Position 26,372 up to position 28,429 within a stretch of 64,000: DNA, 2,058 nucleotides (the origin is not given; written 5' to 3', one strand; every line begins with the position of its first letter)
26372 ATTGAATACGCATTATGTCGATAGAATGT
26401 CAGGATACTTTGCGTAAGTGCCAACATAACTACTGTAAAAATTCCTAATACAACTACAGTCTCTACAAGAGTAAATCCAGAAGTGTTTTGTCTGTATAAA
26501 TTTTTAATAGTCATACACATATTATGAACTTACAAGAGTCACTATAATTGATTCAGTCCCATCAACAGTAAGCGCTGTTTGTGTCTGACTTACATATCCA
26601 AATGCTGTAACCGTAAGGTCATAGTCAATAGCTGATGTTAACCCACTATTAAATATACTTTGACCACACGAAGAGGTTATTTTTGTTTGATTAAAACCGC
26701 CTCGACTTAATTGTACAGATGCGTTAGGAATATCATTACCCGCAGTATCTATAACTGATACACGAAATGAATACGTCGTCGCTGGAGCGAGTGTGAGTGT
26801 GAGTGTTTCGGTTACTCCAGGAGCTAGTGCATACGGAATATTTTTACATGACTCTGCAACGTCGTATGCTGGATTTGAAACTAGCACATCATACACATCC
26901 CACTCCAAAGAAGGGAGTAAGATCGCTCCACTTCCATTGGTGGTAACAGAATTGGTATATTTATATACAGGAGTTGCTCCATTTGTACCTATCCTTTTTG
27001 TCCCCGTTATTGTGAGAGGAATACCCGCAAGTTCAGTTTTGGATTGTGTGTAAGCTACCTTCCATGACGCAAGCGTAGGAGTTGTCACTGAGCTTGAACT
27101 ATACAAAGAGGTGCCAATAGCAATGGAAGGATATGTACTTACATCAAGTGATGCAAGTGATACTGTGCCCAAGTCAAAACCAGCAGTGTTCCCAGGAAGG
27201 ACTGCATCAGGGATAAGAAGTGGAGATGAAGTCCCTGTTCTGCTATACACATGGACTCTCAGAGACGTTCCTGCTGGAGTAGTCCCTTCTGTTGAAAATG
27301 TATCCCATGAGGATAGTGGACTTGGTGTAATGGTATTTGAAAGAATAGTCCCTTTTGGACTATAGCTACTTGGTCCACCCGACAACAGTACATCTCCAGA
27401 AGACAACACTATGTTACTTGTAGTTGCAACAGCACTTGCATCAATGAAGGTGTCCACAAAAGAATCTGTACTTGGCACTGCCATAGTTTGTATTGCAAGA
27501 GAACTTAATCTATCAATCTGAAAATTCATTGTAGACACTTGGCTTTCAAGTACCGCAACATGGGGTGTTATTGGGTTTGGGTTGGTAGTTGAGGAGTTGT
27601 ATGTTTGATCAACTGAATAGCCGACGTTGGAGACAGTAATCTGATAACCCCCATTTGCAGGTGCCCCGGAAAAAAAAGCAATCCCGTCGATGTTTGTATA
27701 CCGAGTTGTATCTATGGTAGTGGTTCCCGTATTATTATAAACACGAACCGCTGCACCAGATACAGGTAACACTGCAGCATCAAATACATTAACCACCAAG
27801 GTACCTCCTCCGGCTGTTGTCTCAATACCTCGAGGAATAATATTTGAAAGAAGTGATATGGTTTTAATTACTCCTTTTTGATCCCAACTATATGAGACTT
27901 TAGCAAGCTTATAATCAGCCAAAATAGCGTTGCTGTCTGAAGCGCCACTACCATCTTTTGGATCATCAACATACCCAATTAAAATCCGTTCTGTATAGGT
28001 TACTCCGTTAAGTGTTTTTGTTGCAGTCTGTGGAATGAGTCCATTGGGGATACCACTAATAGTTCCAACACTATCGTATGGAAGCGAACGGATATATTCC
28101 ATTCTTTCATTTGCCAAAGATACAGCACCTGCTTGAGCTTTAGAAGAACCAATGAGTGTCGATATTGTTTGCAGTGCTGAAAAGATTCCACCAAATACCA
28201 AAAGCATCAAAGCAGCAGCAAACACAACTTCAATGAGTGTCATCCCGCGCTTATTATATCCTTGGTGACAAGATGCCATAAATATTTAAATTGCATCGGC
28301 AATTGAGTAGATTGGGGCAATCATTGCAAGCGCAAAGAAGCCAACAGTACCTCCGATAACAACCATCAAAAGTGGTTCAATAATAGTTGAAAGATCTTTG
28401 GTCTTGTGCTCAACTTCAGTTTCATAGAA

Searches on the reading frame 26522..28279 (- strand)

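Call 14: search_protein_families(library=pfam, proteins=[window:26522-28279:-])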
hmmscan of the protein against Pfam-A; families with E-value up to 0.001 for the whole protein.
window:26522-28279:- (585 aa): 3 families
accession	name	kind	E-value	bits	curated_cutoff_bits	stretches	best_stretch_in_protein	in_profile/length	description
PF13620.12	CarboxypepD_reg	-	5.3e-14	52.8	32.3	2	506-581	3-80/82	Carboxypeptidase regulatory-like domain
PF02369.22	Big_1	-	0.00029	21.3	34.9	0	502-568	18-89/93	Bacterial Ig-like domain (group 1)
PF07963.17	N_methyl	-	0.00041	20.2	21.2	1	9-33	3-27/27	Prokaryotic N-terminal methylation motif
